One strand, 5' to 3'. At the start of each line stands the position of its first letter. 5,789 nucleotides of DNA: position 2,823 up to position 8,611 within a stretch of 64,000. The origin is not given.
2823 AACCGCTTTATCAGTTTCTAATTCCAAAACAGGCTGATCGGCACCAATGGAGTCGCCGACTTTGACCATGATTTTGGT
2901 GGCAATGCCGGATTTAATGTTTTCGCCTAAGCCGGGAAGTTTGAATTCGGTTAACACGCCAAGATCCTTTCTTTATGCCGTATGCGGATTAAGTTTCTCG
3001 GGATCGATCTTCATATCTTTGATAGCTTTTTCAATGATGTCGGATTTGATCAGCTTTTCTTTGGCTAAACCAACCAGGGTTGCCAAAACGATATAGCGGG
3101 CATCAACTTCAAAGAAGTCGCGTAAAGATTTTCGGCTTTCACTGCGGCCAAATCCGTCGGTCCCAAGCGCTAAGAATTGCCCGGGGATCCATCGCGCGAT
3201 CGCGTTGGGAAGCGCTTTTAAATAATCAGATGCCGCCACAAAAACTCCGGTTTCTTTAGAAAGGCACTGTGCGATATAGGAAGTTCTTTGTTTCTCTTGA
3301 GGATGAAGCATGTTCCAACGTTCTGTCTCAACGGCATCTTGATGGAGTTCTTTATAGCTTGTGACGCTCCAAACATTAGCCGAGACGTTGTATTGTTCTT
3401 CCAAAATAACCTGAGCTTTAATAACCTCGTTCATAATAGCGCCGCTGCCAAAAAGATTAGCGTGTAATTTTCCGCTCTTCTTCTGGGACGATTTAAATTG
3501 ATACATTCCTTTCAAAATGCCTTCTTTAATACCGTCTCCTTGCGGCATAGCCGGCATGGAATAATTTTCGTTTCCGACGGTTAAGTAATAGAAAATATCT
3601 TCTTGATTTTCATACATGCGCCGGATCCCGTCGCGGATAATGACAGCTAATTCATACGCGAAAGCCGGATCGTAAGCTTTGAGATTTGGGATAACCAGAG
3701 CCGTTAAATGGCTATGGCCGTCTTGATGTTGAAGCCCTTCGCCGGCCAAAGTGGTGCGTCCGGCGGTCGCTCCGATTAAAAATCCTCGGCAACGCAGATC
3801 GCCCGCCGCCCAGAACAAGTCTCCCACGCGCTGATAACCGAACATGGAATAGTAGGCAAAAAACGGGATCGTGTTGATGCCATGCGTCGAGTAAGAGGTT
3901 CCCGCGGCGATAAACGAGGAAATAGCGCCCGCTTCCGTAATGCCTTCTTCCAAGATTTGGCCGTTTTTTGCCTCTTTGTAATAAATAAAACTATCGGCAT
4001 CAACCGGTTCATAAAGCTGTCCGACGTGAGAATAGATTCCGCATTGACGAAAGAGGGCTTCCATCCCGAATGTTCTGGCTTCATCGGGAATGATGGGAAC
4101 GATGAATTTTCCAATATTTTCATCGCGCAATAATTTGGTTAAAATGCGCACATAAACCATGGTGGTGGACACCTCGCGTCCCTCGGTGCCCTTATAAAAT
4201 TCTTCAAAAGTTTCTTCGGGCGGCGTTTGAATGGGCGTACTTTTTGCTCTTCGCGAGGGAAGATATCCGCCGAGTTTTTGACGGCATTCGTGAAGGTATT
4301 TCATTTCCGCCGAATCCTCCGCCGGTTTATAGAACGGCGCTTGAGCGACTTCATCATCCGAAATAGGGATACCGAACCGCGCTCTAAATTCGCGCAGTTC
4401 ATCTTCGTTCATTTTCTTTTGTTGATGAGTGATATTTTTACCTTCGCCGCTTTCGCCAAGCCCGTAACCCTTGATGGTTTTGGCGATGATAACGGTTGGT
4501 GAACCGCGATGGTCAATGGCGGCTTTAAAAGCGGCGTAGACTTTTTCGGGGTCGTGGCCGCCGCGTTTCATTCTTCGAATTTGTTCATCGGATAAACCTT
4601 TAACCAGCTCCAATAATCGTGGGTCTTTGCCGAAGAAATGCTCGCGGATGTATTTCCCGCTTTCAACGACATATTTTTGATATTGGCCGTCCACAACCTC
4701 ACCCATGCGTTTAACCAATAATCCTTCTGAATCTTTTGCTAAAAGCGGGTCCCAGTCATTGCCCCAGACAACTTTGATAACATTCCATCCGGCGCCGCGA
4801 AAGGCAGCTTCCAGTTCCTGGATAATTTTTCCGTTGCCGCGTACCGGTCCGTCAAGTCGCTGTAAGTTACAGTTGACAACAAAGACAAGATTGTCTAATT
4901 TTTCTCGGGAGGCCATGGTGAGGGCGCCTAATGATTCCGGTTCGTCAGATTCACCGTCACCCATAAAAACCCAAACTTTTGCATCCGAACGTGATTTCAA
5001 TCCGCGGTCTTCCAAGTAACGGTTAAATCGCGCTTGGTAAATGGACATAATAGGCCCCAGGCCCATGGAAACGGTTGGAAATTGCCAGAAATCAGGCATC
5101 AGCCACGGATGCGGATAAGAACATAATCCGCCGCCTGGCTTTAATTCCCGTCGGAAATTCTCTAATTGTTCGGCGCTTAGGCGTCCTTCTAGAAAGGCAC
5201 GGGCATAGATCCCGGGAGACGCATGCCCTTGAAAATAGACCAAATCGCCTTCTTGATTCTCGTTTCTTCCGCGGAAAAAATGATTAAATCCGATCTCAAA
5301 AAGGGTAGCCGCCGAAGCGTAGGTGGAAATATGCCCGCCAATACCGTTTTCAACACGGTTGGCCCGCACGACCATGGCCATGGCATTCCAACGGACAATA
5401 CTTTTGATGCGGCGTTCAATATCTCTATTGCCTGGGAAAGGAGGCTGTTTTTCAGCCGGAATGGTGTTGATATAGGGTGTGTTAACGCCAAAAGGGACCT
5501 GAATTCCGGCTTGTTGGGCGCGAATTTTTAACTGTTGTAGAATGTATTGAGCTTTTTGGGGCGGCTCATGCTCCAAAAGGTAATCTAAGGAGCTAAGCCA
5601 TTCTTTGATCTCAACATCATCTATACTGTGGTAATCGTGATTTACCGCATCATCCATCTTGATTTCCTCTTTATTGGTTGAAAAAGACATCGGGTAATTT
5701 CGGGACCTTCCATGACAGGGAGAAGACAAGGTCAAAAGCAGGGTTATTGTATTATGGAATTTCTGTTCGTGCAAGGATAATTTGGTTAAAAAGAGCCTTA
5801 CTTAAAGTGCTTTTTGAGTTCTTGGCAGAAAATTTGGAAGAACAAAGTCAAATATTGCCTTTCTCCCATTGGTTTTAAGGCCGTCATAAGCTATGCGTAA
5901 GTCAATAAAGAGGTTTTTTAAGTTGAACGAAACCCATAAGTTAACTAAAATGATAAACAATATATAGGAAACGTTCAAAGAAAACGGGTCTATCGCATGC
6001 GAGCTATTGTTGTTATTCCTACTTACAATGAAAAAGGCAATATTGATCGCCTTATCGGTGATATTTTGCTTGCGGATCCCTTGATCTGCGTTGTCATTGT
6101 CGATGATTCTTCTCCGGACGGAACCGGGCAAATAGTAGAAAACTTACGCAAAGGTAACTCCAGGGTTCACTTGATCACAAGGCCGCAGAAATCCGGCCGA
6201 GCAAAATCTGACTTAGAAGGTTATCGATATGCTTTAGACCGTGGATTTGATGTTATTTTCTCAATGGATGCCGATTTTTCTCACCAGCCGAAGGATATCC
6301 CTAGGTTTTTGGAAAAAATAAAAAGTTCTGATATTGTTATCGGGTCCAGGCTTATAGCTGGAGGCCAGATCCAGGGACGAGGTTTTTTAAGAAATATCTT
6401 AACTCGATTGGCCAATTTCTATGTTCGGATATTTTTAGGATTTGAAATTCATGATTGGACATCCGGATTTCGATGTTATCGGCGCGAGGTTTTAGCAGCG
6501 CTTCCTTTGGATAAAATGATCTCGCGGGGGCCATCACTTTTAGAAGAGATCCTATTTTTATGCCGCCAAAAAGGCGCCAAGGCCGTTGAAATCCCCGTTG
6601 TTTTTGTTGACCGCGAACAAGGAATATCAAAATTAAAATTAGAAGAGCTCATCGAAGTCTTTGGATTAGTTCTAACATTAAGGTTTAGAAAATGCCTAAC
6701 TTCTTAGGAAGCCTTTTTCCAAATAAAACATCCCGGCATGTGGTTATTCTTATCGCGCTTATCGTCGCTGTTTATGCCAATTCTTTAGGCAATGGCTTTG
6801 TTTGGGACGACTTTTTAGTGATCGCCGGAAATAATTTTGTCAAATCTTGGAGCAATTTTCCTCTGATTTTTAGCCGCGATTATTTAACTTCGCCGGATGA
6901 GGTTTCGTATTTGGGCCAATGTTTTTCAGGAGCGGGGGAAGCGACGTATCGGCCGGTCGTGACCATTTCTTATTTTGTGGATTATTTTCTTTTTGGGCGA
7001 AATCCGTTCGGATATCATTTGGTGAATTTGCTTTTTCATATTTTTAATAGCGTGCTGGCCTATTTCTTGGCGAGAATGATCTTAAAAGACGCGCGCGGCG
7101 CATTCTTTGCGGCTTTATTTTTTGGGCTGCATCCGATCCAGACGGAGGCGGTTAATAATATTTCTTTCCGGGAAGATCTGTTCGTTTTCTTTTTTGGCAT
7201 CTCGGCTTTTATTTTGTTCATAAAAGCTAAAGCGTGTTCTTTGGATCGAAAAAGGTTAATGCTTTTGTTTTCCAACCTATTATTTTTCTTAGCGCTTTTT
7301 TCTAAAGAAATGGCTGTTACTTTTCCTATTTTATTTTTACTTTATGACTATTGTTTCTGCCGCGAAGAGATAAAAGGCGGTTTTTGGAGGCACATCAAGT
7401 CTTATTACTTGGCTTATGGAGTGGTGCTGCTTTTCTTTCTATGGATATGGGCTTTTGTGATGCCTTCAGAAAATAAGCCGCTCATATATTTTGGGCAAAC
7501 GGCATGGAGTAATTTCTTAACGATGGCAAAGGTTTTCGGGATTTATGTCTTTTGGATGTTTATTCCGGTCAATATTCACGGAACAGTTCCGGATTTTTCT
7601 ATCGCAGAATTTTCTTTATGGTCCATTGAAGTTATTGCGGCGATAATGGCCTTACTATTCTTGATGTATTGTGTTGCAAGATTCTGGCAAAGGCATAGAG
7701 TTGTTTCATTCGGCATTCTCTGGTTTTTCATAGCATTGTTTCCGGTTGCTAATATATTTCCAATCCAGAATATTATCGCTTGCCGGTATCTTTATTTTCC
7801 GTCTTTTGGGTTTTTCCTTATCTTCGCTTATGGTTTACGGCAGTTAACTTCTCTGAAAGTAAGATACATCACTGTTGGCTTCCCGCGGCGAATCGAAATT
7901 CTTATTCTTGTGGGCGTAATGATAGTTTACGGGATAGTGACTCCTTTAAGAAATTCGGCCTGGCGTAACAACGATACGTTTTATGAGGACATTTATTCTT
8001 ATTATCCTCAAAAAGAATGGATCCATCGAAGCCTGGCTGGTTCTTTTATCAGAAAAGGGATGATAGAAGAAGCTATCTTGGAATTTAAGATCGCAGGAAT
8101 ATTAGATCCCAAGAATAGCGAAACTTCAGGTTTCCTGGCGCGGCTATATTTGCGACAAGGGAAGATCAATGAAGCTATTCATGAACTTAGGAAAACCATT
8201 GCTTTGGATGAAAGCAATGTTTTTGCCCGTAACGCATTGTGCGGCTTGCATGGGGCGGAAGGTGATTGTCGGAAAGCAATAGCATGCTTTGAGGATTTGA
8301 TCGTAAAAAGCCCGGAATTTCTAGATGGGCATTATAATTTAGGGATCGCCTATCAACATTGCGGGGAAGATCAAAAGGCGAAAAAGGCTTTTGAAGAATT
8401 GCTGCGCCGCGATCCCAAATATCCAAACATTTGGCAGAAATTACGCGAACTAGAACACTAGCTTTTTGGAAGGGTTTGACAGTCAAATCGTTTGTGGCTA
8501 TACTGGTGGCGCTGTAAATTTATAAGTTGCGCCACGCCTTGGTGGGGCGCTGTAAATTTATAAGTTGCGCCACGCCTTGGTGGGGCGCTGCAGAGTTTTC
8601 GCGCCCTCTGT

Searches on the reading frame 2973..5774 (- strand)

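Call 11: search_protein_families(library=pfam, proteins=[window:2973-5774:-])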
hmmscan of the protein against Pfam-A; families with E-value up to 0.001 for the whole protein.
window:2973-5774:- (933 aa): 3 families
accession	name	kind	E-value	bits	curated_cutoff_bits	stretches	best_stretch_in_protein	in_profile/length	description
PF17831.6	PDH_E1_M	-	1.2e-99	332.7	23.2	1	521-741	9-229/229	Pyruvate dehydrogenase E1 component middle domain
PF22613.1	Transketolase_C_1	-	1e-18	68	27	1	756-891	1-113/113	Transketolase-like TK C-terminal domain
PF00456.26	Transketolase_N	-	8.6e-16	58.3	22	2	128-341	10-219/334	Transketolase, thiamine diphosphate binding domain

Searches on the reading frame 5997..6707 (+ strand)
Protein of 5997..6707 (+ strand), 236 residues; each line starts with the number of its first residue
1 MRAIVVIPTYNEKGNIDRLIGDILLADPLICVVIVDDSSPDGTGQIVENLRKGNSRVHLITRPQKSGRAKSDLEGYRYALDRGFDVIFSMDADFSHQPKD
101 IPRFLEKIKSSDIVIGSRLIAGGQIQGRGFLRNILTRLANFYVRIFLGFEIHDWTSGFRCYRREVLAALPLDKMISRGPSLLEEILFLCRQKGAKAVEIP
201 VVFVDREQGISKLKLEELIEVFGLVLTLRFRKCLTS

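Call 11: search_protein_families(library=pfam, proteins=[window:5997-6707:+])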
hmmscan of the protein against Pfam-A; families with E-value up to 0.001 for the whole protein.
window:5997-6707:+ (236 aa): 3 families
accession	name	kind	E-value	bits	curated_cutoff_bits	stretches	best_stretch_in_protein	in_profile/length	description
PF00535.33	Glycos_transf_2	-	1.3e-27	97.2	23.3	1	5-167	2-165/168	Glycosyl transferase family 2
PF10111.15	Glyco_tranf_2_2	-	7.6e-05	22.8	27.3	1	5-105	2-103/276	Glycosyltransferase like family 2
PF13641.12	Glyco_tranf_2_3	-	0.00092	19.7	27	0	4-106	4-109/230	Glycosyltransferase like family 2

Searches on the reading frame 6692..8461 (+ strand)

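Call 11: search_protein_families(library=pfam, proteins=[window:6692-8461:+])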
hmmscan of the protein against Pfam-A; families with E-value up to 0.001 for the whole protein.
window:6692-8461:+ (589 aa): 13 families
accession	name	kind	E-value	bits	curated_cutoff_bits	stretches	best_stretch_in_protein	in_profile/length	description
PF07719.23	TPR_2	-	2.6e-14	52.5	27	1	546-577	3-34/34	Tetratricopeptide repeat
PF14559.12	TPR_19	-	1.2e-12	48.4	25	1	522-584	3-65/68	Tetratricopeptide repeat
PF13414.12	TPR_11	-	2.8e-11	43.4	26.8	0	484-516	2-34/42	TPR repeat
PF13428.12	TPR_14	-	4e-11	42.9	23.5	1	546-584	3-41/44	Tetratricopeptide repeat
PF13431.12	TPR_17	-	4e-09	36.5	24.4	0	532-564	1-33/34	Tetratricopeptide repeat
PF00515.34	TPR_1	-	6.7e-09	35.6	27.8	1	545-577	2-34/34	Tetratricopeptide repeat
PF13181.12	TPR_8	-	2.3e-08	34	25.7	0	546-577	3-34/34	Tetratricopeptide repeat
PF13432.12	TPR_16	-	3.3e-08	34.3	32.7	1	522-578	9-65/65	Tetratricopeptide repeat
PF13174.12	TPR_6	-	2.1e-06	28.4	26.3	0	548-576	4-32/33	Tetratricopeptide repeat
PF13424.12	TPR_12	-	4.8e-06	27.1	30.1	0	473-507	42-76/77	Tetratricopeptide repeat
PF13371.12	TPR_9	-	0.00013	22.4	35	0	520-576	5-61/73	Tetratricopeptide repeat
PF13176.12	TPR_7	-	0.00013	22.2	27.9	0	548-575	3-32/36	Tetratricopeptide repeat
PF13374.12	TPR_10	-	0.0003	21.1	27.5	0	482-504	8-30/42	Tetratricopeptide repeat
